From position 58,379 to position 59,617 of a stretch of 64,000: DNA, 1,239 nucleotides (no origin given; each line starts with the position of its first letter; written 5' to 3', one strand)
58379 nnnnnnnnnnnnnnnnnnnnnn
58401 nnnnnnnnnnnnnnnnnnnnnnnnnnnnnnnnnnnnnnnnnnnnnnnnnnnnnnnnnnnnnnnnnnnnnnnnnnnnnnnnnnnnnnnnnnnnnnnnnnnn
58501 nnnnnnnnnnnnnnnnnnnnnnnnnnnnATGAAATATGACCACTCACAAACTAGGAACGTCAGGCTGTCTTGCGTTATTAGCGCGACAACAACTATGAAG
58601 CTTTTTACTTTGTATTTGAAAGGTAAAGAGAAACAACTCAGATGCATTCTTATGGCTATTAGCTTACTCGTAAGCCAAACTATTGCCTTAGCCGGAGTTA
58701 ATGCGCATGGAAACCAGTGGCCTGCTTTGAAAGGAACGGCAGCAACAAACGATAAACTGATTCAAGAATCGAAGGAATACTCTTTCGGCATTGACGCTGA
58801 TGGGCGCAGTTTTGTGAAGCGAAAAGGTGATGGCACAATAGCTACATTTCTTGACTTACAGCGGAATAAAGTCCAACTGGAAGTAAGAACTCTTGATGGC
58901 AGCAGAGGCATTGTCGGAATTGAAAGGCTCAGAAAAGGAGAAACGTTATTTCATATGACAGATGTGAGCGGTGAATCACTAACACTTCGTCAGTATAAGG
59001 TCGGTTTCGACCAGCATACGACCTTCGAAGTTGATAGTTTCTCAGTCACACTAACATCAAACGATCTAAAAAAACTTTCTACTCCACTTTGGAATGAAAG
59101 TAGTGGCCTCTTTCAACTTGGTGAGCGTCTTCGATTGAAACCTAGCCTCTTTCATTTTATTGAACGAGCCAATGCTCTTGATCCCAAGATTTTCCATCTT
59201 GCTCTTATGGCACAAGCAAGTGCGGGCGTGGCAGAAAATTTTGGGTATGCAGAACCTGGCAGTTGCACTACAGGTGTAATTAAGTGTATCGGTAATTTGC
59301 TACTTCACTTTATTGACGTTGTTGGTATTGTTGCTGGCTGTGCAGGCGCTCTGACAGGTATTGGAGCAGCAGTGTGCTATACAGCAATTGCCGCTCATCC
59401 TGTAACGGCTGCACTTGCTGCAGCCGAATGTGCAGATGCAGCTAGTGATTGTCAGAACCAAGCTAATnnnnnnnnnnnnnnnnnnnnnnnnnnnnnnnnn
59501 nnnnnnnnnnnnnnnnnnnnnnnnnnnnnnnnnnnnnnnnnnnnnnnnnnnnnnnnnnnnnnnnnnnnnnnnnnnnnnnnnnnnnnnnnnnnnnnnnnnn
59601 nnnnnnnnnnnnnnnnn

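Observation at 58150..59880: Low-GC islet encoding a secreted Cys/Gly-zipper protein and a small 3-TM partner: candidate toxin/immunity or bacteriocin-like system with no recognisable family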

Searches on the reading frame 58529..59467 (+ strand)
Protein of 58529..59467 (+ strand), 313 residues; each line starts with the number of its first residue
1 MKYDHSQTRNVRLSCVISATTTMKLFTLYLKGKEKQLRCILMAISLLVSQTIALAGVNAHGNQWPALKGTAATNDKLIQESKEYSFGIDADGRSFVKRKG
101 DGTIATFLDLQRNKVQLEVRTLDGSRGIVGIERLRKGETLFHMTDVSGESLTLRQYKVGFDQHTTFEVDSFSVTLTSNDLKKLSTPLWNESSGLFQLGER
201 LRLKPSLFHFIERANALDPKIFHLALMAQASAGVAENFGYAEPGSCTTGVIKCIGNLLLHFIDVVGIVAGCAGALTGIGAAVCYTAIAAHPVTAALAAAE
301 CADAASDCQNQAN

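Call 4: search_protein_families(library=pfam, proteins=[window:58529-59467:+], max_evalue=1)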
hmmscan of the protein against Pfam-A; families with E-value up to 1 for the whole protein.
window:58529-59467:+ (313 aa): 2 families
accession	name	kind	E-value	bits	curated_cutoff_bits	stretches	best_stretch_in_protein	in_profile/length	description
PF20424.3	PilZN3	-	0.14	12.6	27.4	1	3-52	7-56/135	PilZN3 domain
PF06417.17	EMC4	-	0.15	12.5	25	1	21-59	25-63/118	ER membrane protein complex subunit 4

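Call 5: search_protein_families(library=ncbifam, proteins=[window:58529-59467:+], max_evalue=1)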
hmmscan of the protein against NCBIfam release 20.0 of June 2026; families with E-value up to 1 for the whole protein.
window:58529-59467:+ (313 aa): 1 family
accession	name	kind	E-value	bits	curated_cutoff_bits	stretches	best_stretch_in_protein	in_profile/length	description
TIGR03905.1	TIGR03905_4_Cys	hypoth_equivalog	0.015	15.7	67.7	1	240-311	3-69/78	TIGR03905 family TSCPD domain-containing protein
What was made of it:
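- On Polymorphic toxin system (Rhs type): No Pfam or NCBIfam domain was found in ORF A, only a Sec-type signal (calls 4, 5).
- There is a weak sub-threshold match to a 4-Cys TSCPD family (E 0.015, 15.7 bits against a cut-off of 67.7; call 5).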

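Call 7: find_homologous_proteins(query=window:58529-59467:+, max_evalue=0.01)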
Query window:58529-59467:+ (313 aa): 1 proteins with E <= 0.01 among 5123 candidates.
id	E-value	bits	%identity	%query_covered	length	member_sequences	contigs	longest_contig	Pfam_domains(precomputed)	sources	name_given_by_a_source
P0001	5.7e-189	644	100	93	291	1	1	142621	-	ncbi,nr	ncbi:MAG: hypothetical protein SF097_17840 [Acidobacteriota bacterium]|nr:hypothetical protein [Acid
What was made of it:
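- Checked: NCBI's annotation of the same MAG starts at Met23, position 58595, giving 291 aa (call 7).
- Tried and rejected: The word-indexed search of 5.8 billion clusters found only the protein itself (call 7).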

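Call 8: search_protein_families(library=padloc, proteins=[window:58529-59467:+], max_evalue=1)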
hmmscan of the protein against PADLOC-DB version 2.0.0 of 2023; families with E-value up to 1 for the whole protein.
window:58529-59467:+ (313 aa): 0 families

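Call 9: search_protein_families(library=phrogs, proteins=[window:58529-59467:+], max_evalue=1)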
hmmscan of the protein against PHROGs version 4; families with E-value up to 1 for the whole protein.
window:58529-59467:+ (313 aa): 0 families
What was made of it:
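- The composition is atypical and no database family matches (calls 4, 5, 8, 9).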

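Call 18: search_protein_representatives(protein=window:58595-59467:+)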
Query: 291 residues. Proteins with E-value up to 0.001 (for the whole library): 5; up to 1e-10: 2; up to 1e-30: 1. The best 5 are listed.
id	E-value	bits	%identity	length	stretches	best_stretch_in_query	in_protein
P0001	1.2e-189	644.5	100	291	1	1-291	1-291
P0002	7.8e-11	58.0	33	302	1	60-288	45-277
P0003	2.9e-08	49.6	29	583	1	59-288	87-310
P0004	3.9e-04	36.0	24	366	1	57-286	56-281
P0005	9.7e-04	34.7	31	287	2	222-286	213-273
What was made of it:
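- Closest known: Rhs-type polymorphic toxin systems. Different: The N-domain has not been seen with any other C-terminal domain (call 18).
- There are 4 relatives among 1.84 billion representatives (call 18). The N-domain was found only with this module (call 18).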

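Call 20: predict_structure(protein=window:58595-59467:+)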
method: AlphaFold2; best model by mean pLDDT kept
length: 291 residues; sequences in the alignment: 1
mean_pLDDT: 44.7   pTM: 0.31
mean pLDDT of the five models: 44.7, 39.7, 37.4, 37.4, 31.7
residues with pLDDT >= 90: 0; 70-90: 1; 50-70: 92; < 50: 198
segments of 3 or more residues with pLDDT < 50: 1-9, 11-19, 21-61, 68-70, 82-85, 87-106, 115-118, 121-205, 208-219
pLDDT, mean of each block of 10 residues (from residue 1): 41 47 45 34 30 33 49 55 46 43 45 48 38 33 28 31 32 37 38 41 46 41 61 65 58 52 57 62 60 43
secondary structure, 60 per line:
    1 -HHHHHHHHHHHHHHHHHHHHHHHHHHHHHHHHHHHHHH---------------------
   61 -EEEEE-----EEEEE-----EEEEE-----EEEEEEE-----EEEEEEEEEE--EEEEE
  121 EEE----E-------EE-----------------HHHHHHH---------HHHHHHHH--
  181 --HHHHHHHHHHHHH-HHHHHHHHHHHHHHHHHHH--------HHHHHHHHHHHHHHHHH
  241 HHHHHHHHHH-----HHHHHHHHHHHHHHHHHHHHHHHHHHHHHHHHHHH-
elements in order: H2-39 E62-66 E72-76 E82-86 E92-98 E104-113 E116-123 H155-161 H171-178 H183-195 H197-215 H224-250 H256-290
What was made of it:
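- Tried and rejected: The single-sequence AlphaFold model was poor (pLDDT 44.7; call 20).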

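Call 22: find_homologous_proteins(query=A1, max_evalue=0.01)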
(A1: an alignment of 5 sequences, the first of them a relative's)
Query A1 (5 sequences) (291 aa, profile of the alignment): 3 proteins with E <= 0.01 among 8000 candidates.
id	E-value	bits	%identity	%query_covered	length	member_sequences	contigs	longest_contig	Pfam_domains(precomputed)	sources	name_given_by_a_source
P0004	2.7e-113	396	23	78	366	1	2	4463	-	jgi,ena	jgi:hypothetical protein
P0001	2.4e-99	350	100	100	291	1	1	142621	-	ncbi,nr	ncbi:MAG: hypothetical protein SF097_17840 [Acidobacteriota bacterium]|nr:hypothetical protein [Acid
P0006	2.2e-84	301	26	78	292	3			-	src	-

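Call 24: find_encoding_contigs(protein=P0004, flank=5000)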
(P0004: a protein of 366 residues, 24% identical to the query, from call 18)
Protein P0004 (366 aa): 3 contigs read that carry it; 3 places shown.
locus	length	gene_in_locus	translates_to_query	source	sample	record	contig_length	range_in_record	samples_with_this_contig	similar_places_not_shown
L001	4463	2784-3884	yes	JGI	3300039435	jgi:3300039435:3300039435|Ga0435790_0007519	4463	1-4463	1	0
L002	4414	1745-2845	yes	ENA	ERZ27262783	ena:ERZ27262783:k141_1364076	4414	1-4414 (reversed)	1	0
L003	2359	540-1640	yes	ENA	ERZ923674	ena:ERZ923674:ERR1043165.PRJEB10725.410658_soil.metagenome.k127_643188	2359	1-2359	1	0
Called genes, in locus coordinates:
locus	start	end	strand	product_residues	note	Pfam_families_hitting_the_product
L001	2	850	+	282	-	?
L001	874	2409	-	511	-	PF02446:Glyco_hydro_77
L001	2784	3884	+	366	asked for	-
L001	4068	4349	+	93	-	-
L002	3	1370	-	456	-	?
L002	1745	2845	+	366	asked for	-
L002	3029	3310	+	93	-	-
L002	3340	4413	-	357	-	?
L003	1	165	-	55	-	?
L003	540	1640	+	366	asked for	-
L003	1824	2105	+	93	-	-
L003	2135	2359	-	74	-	?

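Call 25: find_encoding_contigs(protein=P0006, flank=5000)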
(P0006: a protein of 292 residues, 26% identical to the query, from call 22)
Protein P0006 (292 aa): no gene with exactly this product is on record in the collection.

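Call 61: predict_structure(alignment_id=A6)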
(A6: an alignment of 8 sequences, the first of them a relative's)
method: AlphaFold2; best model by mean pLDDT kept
length: 291 residues; sequences in the alignment: 8
mean_pLDDT: 64.3   pTM: 0.58
mean pLDDT of the five models: 64.3, 62.7, 62.5, 61.7, 59.9
residues with pLDDT >= 90: 20; 70-90: 102; 50-70: 96; < 50: 73
segments of 3 or more residues with pLDDT < 50: 1-58, 207-221
pLDDT, mean of each block of 10 residues (from residue 1): 39 35 28 34 35 44 80 80 83 85 88 82 92 83 89 78 58 83 86 64 51 39 58 62 63 55 60 65 66 53
secondary structure, 60 per line:
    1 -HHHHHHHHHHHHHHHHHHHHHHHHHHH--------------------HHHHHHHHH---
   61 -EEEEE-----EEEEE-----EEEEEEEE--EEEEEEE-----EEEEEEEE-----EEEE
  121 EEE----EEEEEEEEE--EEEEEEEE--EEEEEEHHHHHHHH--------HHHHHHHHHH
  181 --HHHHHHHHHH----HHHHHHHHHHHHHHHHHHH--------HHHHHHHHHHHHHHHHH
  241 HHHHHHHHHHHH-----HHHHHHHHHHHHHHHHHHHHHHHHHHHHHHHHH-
elements in order: H2-28 H49-57 E62-66 E72-76 E82-89 E92-98 E104-111 E117-123 E128-136 E139-146 E149-154 H155-162 H171-180 H183-192 H197-215 H224-252 H258-290
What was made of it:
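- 58772..59239 (+): Family-specific N-domain. A beta-rich part (residues ~60-154 of the 291-aa form) carries the conserved motif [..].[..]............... A helical part follows (155-215). AlphaFold2 with an 8-sequence alignment gives pLDDT 78-92 for residues 61-160 (call 61).
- AlphaFold2 predicts two long helices, 224-252 and 258-290 (call 61). AlphaFold confidence for the module is only 55-66 pLDDT (call 61). The module is only two helices, small for a stand-alone channel (call 61).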

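Call 70: fold_search(model_id=the predicted structure, library=pdb)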
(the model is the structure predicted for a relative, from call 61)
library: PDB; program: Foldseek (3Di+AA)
matches with E <= 10: 590; with E <= 0.001: 0
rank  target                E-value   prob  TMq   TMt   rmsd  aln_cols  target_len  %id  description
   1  6d0t_B                1.9e-02  0.98  0.18  0.40  12.0        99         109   14  De novo design of a fluorescence-activating beta barrel - BB1 (released 2018-09-19)
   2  6czj_B                3.7e-02  0.91  0.16  0.34  12.1       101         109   13  Structure of a redesigned beta barrel, b10 (released 2018-09-19)
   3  6d0t_A                7.0e-02  0.92  0.18  0.40  11.9        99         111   14  De novo design of a fluorescence-activating beta barrel - BB1 (released 2018-09-19)
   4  6czj_A                8.6e-02  0.91  0.17  0.38  12.2       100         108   11  Structure of a redesigned beta barrel, b10 (released 2018-09-19)
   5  4r5g_B                8.6e-02  0.11  0.11  0.14  21.7       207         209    9  Crystal structure of the DnaK C-terminus with the inhibitor PET-16 (released 2014-09-10)
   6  1dc9                  9.0e-02  0.96  0.16  0.34   7.7        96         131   11  PROPERTIES AND CRYSTAL STRUCTURE OF A BETA-BARREL FOLDING MUTANT, V60N INTESTINAL FATTY ACID BINDING PROTEIN (IFABP) (released 2000-03-20)
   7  6zhi_C                9.0e-02  0.15  0.12  0.15  22.7       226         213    8  Structure of the Plasmodium falciparum Hsp70-x substrate binding domain in complex with hydrophobic peptide (released 2020-09-09)
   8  4r5k_A                9.0e-02  0.10  0.11  0.14  19.5       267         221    9  Crystal structure of the DnaK C-terminus (Dnak-SBD-B) (released 2014-09-10)
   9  1dkx_A                1.0e-01  0.12  0.13  0.16  20.1       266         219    9  THE SUBSTRATE BINDING DOMAIN OF DNAK IN COMPLEX WITH A SUBSTRATE PEPTIDE, DETERMINED FROM TYPE 1 SELENOMETHIONYL CRYST (released 1996-12-07)
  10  4r5l_A                1.2e-01  0.12  0.12  0.15  21.9       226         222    8  Crystal structure of the DnaK C-terminus (Dnak-SBD-C) (released 2014-09-10)
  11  1icn                  1.3e-01  0.95  0.16  0.34   7.7        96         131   12  ESCHERICHIA COLI-DERIVED RAT INTESTINAL FATTY ACID BINDING PROTEIN WITH BOUND MYRISTATE AT 1.5 A RESOLUTION AND I-FABPAR (released 1994-01-31)
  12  4r5j_B                1.5e-01  0.09  0.11  0.14  21.5       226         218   12  Crystal structure of the DnaK C-terminus (Dnak-SBD-A) (released 2014-09-10)
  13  4po2_B                1.6e-01  0.12  0.15  0.18  20.9       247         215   10  Crystal Structure of the Stress-Inducible Human Heat Shock Protein HSP70 Substrate-Binding Domain in Complex with Pept (released 2014-08-20)
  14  8v45_A                1.7e-01  0.33  0.19  0.15  29.7       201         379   10  CryoEM structure of AriA-Ocr complex (released 2024-06-26)
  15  6zhi_B                1.8e-01  0.13  0.15  0.19  22.9       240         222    8  Structure of the Plasmodium falciparum Hsp70-x substrate binding domain in complex with hydrophobic peptide (released 2020-09-09)
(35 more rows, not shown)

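Call 77: find_encoding_contigs(protein=P0002, flank=6000, max_places=4)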
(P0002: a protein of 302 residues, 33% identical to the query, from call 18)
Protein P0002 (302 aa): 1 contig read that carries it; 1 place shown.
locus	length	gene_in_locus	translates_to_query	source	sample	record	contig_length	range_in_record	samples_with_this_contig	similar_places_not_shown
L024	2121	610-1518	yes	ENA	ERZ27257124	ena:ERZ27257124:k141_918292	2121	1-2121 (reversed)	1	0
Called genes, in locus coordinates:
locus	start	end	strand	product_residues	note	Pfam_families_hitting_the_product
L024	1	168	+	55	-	?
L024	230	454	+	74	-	-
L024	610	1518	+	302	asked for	-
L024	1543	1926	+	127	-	-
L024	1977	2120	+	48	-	?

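Call 78: find_encoding_contigs(protein=P0001, flank=3000, max_places=4)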
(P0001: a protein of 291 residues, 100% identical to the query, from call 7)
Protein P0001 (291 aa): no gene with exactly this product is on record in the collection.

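Call 82: search_protein_families(library=ncbifam, proteins=[L024:230-451:+], max_evalue=0.01)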
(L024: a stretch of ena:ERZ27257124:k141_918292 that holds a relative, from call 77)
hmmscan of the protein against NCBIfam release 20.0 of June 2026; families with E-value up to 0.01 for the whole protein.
L024:230-451:+ (74 aa): 1 family
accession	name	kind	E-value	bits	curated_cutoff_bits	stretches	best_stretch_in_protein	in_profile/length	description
TIGR01764.1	excise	domain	4.6e-05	23.7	28.8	1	28-60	7-38/49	excisionase family DNA-binding protein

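Call 83: search_protein_families(library=pfam, proteins=[L024:230-451:+], max_evalue=0.01)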
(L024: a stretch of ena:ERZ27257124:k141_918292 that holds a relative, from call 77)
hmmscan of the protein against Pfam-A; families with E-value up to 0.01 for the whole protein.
L024:230-451:+ (74 aa): 2 families
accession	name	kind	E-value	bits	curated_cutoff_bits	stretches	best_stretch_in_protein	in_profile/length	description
PF12728.13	HTH_17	-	0.0023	18.6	27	1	22-59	1-37/51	Helix-turn-helix domain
PF13384.12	HTH_23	-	0.0066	16.7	24.6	1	23-44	18-39/50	Homeodomain-like domain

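Call 94: search_dna_similar(query=window:58595-59467:+, collection=plasmids, mode=protein, max_evalue=0.001, max_rows=10)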
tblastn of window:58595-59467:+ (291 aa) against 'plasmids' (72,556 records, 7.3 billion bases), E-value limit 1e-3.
No match.

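Call 95: search_dna_similar(query=window:58595-59467:+, collection=phages, mode=protein, max_evalue=0.001, max_rows=10)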
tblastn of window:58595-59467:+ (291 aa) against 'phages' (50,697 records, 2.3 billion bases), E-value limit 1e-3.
No match.

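Call 102: search_solved_structures(query=window:58595-59467:+, max_evalue=1)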
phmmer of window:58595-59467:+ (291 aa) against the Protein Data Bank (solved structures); distinct sequences matched with E-value up to 1: 2.
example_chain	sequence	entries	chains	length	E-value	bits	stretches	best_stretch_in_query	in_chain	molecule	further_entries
3sqr_A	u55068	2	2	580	0.015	17.6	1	116-161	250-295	laccase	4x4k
3v9e_A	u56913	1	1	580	0.015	17.6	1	116-161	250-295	Laccase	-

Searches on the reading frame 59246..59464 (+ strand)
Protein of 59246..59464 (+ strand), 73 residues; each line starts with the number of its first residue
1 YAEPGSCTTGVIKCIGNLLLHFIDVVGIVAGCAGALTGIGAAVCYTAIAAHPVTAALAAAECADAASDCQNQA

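Call 47: find_homologous_proteins(query=A4, max_evalue=0.01)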
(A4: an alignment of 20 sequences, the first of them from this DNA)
Query A4 (20 sequences) (73 aa, profile of the alignment): 2 proteins with E <= 0.01 among 3900 candidates.
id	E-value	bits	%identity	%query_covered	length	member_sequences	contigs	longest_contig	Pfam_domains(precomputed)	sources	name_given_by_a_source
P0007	3.2e-21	93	34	88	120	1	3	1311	-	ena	-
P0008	2.1e-19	87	39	38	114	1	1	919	-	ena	-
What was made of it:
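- Tried and rejected: Profile versions added just P0004, P0006 and two fragments (calls 22, 47).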

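Call 48: search_solved_structures(query=A4, max_evalue=10)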
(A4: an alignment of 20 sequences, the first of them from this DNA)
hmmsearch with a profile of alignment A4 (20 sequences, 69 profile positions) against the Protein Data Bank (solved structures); distinct sequences matched with E-value up to 10: 1.
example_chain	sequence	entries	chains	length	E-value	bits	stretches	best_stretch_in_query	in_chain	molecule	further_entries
1nq7_A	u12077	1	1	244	2.7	11.4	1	5-34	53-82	NUCLEAR RECEPTOR ROR-BETA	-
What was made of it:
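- Tried and rejected: PDB sequence searches found nothing meaningful (calls 48, 102).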
